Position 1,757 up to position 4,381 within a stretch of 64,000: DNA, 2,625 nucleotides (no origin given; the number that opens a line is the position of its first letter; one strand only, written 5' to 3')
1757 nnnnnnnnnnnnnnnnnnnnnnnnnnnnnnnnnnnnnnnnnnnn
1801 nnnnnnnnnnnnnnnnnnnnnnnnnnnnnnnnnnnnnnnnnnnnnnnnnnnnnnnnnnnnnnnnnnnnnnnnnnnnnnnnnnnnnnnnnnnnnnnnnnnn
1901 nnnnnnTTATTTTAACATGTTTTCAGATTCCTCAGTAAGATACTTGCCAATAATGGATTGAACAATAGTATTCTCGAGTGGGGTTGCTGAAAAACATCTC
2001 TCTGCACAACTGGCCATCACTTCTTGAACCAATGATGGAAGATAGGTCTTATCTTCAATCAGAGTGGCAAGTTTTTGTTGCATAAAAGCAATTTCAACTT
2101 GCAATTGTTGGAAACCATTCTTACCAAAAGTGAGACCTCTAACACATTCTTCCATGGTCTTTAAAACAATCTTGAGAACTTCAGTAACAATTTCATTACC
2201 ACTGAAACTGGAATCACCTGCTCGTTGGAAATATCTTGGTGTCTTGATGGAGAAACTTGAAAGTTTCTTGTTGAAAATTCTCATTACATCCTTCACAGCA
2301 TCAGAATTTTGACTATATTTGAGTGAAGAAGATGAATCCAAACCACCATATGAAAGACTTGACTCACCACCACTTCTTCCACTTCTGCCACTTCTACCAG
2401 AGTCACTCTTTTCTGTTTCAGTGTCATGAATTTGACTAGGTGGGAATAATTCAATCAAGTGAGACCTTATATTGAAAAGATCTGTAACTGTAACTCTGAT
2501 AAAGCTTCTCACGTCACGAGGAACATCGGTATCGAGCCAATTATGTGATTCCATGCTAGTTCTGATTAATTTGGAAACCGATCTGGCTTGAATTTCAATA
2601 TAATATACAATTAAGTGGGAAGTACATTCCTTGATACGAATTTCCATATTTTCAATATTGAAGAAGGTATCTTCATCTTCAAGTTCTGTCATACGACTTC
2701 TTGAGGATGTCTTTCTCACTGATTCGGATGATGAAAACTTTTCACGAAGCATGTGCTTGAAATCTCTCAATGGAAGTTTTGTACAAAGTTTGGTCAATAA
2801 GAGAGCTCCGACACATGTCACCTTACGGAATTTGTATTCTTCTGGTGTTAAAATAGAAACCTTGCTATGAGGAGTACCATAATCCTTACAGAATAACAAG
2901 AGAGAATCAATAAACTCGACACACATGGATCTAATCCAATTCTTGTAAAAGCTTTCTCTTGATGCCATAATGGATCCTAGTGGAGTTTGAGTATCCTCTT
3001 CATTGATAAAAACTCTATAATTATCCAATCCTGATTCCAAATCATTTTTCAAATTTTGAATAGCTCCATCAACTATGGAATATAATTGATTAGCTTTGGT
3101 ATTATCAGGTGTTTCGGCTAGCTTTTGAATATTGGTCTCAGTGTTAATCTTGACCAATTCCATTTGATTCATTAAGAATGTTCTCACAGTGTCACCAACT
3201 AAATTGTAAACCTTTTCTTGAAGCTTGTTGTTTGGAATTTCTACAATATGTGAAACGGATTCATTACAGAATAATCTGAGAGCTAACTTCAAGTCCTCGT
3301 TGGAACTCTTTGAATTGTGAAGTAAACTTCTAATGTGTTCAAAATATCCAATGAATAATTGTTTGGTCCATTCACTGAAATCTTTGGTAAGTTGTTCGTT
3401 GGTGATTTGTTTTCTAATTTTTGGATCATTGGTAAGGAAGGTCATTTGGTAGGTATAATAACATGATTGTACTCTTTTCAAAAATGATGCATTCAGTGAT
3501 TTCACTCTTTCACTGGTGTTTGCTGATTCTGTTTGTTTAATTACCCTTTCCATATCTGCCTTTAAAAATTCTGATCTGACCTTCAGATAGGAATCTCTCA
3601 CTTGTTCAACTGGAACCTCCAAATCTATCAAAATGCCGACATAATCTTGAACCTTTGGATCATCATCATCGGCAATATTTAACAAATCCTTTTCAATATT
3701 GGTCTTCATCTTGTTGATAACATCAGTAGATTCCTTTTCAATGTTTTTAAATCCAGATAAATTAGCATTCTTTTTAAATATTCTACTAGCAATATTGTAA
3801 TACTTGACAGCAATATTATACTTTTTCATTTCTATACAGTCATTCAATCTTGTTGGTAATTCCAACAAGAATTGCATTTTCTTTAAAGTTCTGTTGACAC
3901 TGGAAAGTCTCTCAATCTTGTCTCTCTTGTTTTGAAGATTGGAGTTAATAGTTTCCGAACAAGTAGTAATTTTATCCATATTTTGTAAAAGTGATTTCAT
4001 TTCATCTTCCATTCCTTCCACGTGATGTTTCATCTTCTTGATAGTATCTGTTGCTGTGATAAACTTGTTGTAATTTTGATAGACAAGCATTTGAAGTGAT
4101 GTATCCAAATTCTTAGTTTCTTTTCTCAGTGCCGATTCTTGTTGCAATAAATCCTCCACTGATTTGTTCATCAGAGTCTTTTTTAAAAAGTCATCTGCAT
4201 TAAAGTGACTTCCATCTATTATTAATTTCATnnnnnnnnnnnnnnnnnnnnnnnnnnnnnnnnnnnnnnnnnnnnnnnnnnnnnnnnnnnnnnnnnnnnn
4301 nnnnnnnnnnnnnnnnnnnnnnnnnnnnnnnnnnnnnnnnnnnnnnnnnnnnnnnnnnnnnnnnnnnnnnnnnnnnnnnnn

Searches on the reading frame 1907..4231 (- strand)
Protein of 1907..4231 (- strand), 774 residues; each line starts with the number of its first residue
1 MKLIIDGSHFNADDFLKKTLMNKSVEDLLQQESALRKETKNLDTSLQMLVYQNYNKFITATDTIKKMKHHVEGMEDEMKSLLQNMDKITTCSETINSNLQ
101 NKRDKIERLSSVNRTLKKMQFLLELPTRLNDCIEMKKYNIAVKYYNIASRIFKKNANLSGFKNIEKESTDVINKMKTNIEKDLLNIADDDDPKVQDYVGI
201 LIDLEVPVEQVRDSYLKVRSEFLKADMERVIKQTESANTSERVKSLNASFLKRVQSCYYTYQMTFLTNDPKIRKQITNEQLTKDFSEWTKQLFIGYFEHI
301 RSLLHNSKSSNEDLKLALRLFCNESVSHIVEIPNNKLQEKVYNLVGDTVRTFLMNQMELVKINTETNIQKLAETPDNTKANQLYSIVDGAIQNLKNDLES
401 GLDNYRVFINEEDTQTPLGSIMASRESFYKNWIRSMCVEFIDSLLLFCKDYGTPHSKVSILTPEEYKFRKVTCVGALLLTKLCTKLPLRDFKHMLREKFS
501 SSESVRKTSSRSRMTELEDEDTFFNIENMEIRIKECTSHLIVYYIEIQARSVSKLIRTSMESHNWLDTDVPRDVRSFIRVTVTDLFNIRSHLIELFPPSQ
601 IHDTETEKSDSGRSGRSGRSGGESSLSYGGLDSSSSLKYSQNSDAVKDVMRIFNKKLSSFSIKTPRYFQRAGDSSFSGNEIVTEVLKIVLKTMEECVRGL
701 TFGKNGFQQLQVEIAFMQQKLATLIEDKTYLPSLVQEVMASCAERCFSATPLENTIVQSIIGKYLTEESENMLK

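Call 13: search_protein_families(library=pfam, proteins=[window:1907-4231:-], max_evalue=0.00001)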
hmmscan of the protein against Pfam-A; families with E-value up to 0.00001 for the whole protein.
window:1907-4231:- (774 aa): 5 families
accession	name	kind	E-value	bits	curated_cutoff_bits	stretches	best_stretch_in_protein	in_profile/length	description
PF15469.12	Sec5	-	1.9e-26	93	22.7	1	3-399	31-419/837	Exocyst complex component Sec5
PF08700.17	VPS51_Exo84_N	-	4e-23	81.7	24.2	1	5-89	1-85/87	Vps51/EXO84/COG1 N-terminal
PF04124.18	Dor1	-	2.4e-16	60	23.3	1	19-175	3-159/339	Dor1-like family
PF10475.15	Vps54_N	-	8.3e-08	32.3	27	1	9-193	12-198/291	Vacuolar-sorting protein 54, of GARP complex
PF20651.3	EXOC6_Sec15_N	-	6.9e-06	26.6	27.2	1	35-183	2-147/170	Exocyst complex component EXOC6/Sec15, N-terminal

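Call 35: list_cluster_members(proteins=[window:1910-4231:-, window:9998-10870:-, window:13100-14455:-, window:15882-17498:+, window:19756-21330:-, window:35073-38633:-, window:39409-40680:+, window:40755-41873:+, window:42555-44015:+, window:46605-50426:-])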
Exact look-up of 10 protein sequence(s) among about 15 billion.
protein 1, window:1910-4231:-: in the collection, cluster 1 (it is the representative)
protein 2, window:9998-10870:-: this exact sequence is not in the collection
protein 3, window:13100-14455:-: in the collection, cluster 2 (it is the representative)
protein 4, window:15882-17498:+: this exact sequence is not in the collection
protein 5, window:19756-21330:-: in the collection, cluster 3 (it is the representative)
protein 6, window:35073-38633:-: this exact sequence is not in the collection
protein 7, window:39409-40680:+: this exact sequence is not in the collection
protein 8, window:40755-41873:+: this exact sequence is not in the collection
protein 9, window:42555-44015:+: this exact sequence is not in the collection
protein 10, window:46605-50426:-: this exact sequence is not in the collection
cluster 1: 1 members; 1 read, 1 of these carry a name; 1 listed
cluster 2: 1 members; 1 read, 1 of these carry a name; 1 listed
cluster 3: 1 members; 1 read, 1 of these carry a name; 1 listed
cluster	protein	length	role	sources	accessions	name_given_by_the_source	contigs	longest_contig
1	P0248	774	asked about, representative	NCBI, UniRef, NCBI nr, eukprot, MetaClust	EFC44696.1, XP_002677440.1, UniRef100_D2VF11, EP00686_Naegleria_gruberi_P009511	predicted protein [Naegleria gruberi] | Vacuolar protein sorting-associated protein 51 homolog n=1 Tax=Naegleria gruberi ... | uncharacterized protein NAEGRDRAFT_67465 [Naegleria gruberi]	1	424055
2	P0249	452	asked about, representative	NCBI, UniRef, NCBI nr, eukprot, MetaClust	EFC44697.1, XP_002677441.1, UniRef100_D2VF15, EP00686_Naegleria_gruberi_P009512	predicted protein [Naegleria gruberi] | Predicted protein n=1 Tax=Naegleria gruberi TaxID=5762 RepID=D2VF15_NAEGR | uncharacterized protein NAEGRDRAFT_67469 [Naegleria gruberi]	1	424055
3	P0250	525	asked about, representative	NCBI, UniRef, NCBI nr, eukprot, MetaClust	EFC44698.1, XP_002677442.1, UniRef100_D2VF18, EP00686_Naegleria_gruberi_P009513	predicted protein [Naegleria gruberi] | Predicted protein n=1 Tax=Naegleria gruberi TaxID=5762 RepID=D2VF18_NAEGR | uncharacterized protein NAEGRDRAFT_49009 [Naegleria gruberi]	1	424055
